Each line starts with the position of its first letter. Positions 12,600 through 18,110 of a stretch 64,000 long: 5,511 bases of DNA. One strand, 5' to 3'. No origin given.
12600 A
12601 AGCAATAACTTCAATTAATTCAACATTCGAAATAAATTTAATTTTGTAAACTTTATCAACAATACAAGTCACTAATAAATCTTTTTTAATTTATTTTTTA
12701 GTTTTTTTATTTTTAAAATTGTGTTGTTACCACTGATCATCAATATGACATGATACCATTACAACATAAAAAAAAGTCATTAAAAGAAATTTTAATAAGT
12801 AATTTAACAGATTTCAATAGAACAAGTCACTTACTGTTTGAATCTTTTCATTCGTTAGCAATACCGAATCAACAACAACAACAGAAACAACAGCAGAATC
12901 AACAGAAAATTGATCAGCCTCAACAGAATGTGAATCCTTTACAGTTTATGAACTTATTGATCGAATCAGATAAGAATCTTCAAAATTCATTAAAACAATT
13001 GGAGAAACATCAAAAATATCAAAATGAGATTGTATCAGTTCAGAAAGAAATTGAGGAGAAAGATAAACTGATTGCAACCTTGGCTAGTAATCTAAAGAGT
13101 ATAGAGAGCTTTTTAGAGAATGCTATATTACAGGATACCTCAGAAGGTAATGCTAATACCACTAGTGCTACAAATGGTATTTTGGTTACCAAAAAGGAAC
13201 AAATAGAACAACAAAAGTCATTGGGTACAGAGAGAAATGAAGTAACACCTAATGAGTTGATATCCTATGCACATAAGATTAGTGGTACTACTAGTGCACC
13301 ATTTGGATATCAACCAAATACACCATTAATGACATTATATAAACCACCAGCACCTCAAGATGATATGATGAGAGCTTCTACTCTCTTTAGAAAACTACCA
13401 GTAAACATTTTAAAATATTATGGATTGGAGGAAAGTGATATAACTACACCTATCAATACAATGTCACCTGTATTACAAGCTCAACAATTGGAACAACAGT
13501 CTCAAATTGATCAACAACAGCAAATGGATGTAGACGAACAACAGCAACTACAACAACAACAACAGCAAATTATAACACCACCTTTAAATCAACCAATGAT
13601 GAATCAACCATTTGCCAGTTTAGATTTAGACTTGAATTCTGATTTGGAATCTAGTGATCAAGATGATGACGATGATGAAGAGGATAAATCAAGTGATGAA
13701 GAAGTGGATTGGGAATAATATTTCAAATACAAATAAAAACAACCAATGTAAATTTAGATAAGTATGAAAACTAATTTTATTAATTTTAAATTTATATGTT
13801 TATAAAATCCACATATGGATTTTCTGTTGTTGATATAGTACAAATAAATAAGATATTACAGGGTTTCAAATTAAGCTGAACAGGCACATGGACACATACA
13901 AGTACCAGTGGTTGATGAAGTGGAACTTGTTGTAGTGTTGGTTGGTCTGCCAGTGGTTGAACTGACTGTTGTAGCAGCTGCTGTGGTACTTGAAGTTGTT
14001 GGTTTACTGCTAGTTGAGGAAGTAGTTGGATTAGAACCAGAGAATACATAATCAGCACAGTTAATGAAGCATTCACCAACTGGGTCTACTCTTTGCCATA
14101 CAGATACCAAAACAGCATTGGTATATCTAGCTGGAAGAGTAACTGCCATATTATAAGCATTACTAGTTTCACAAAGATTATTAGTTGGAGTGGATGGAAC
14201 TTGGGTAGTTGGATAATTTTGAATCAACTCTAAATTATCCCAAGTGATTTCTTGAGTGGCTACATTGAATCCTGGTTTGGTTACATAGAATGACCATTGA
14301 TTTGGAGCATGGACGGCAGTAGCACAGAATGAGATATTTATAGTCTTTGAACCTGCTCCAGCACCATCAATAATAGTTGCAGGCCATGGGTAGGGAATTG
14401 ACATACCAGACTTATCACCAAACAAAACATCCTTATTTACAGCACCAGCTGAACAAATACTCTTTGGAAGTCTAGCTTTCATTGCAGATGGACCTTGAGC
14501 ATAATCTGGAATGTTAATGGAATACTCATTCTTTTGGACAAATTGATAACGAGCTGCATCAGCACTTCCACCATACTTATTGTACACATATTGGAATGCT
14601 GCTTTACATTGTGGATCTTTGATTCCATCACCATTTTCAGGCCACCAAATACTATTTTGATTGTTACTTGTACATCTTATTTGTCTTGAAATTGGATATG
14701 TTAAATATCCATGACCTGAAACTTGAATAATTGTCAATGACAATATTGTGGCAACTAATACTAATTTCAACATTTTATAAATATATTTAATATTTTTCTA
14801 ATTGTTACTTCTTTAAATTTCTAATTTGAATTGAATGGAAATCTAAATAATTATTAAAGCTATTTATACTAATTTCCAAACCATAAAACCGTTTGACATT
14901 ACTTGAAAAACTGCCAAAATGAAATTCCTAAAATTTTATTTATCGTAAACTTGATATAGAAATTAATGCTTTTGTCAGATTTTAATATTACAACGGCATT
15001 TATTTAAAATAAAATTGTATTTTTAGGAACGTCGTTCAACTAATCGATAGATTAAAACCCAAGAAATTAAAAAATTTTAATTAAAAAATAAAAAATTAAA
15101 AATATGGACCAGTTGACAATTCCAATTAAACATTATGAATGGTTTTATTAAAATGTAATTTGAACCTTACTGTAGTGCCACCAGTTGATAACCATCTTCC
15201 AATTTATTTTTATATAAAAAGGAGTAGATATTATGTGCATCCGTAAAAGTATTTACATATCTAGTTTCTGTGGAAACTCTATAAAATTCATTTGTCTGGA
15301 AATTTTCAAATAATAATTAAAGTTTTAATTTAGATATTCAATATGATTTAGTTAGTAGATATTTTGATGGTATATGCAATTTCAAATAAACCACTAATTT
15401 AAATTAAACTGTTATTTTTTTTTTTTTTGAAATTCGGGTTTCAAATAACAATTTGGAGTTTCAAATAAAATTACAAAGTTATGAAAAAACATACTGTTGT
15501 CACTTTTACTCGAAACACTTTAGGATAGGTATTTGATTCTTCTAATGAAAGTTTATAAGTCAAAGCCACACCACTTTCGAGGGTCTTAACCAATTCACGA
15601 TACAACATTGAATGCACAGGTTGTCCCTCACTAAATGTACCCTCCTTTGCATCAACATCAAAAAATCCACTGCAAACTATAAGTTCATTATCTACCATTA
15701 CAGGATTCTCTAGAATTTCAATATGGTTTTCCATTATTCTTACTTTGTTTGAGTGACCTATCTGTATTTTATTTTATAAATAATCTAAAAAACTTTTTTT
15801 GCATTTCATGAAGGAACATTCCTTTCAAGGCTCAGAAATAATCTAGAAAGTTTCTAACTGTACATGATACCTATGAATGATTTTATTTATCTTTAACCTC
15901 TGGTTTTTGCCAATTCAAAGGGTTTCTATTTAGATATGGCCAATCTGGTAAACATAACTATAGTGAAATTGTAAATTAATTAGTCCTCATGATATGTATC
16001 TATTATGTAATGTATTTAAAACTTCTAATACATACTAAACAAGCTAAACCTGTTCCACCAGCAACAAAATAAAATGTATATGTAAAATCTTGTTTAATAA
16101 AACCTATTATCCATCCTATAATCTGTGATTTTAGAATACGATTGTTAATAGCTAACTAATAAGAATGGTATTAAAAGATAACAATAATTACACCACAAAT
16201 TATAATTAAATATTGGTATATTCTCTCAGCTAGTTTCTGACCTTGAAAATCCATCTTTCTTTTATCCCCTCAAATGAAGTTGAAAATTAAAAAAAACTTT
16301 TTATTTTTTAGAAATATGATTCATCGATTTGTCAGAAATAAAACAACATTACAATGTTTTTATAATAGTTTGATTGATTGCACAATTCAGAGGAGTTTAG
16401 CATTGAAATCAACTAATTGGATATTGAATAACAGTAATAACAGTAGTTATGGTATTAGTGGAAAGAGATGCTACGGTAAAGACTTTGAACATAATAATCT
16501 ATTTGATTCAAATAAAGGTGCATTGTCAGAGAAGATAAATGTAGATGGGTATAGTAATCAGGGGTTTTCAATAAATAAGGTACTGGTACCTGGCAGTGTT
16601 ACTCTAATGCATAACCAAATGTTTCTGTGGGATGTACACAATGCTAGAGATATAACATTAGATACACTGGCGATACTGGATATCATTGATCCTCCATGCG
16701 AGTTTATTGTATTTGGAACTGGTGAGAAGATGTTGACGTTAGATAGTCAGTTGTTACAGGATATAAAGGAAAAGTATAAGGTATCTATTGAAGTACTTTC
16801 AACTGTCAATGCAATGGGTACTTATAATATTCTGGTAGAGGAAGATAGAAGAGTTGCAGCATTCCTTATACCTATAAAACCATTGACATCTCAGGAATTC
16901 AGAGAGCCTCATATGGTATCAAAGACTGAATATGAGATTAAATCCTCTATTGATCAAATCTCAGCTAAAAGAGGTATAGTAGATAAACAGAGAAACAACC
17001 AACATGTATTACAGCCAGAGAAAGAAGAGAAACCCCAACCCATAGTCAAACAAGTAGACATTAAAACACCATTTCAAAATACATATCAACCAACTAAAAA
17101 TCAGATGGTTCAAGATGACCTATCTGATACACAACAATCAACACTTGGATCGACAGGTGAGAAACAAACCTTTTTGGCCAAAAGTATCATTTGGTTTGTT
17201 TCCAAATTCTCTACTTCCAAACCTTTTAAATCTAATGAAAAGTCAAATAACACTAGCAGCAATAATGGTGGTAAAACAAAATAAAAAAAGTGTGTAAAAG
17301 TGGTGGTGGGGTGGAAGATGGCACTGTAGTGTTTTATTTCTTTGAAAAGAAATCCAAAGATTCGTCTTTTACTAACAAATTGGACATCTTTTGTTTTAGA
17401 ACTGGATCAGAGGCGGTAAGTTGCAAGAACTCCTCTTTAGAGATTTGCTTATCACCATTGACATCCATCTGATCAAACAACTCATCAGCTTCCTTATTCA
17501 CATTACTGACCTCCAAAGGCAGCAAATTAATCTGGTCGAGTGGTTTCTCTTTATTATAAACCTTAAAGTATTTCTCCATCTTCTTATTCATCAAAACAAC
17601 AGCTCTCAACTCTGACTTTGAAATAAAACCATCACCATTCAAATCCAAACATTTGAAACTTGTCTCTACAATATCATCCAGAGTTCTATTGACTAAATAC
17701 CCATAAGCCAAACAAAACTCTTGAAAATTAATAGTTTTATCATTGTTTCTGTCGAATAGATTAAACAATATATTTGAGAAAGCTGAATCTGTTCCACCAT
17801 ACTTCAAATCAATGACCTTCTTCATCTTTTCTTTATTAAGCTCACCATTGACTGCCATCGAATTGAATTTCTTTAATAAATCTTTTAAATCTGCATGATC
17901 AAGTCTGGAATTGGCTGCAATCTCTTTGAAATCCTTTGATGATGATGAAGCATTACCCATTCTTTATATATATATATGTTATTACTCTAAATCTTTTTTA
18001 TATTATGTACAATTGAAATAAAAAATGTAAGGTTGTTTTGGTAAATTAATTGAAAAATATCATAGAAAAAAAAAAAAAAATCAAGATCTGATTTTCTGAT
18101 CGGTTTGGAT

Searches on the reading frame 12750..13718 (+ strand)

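Call 96: search_protein_families(library=pfam, proteins=[window:12750-13718:+], max_evalue=0.001)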
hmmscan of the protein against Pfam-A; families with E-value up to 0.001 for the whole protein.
window:12750-13718:+ (322 aa): 1 family
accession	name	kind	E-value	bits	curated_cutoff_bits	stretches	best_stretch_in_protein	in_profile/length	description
PF10018.14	Med4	-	1.3e-28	100.4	26.9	1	65-258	2-188/190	Vitamin-D-receptor interacting Mediator subunit 4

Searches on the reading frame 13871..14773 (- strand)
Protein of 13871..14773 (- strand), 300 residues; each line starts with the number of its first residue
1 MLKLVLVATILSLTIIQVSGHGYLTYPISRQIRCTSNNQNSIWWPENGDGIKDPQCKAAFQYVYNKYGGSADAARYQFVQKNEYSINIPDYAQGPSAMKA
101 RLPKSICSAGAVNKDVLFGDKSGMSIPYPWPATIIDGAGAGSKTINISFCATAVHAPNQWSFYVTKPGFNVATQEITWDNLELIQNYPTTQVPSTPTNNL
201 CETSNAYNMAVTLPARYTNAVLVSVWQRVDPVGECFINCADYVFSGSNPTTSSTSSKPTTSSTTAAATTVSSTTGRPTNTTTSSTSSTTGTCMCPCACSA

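Call 96: search_protein_families(library=pfam, proteins=[window:13871-14773:-], max_evalue=0.001)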
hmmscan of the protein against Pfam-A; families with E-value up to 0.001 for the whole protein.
window:13871-14773:- (300 aa): 1 family
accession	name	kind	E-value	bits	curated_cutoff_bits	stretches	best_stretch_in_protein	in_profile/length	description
PF03067.21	LPMO_10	-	8.7e-35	121.5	23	1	21-241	1-182/183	Lytic polysaccharide mono-oxygenase, cellulose-degrading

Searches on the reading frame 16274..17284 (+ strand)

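Call 96: search_protein_families(library=pfam, proteins=[window:16274-17284:+], max_evalue=0.001)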
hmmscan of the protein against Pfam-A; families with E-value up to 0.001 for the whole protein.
window:16274-17284:+ (336 aa): 1 family
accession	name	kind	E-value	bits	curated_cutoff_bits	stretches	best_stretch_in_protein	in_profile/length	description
PF04430.19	DUF498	-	7.9e-28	97.1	33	1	90-199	1-109/109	Protein of unknown function (DUF498/DUF598)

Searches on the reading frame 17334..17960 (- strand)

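Call 96: search_protein_families(library=pfam, proteins=[window:17334-17960:-], max_evalue=0.001)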
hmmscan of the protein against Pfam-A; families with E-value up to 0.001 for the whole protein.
window:17334-17960:- (208 aa): 8 families
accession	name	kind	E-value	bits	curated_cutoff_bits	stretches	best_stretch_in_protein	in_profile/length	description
PF00036.39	EF-hand_1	-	4e-20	70.3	25.4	3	157-181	1-25/29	EF hand domain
PF13499.12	EF-hand_7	-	9.4e-17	61.6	30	2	100-181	6-65/67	EF-hand domain pair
PF13202.12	EF-hand_5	-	1.9e-16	59.1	25.9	2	101-122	4-25/25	EF hand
PF13405.12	EF-hand_6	-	3.4e-16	57.8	25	2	102-121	6-25/30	EF-hand domain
PF13833.12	EF-hand_8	-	1.4e-08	34.8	28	0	43-83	7-48/54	EF-hand domain pair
PF10591.15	SPARC_Ca_bdg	-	9.2e-07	29.6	22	0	95-130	53-88/113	Secreted protein acidic and rich in cysteine Ca binding region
PF03805.18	CLAG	-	6.3e-06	24.6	24.5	1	72-153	810-892/1286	Cytoadherence-linked asexual protein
PF00404.24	Dockerin_1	-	0.00034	21.2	22.9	0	70-118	3-49/57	Dockerin type I domain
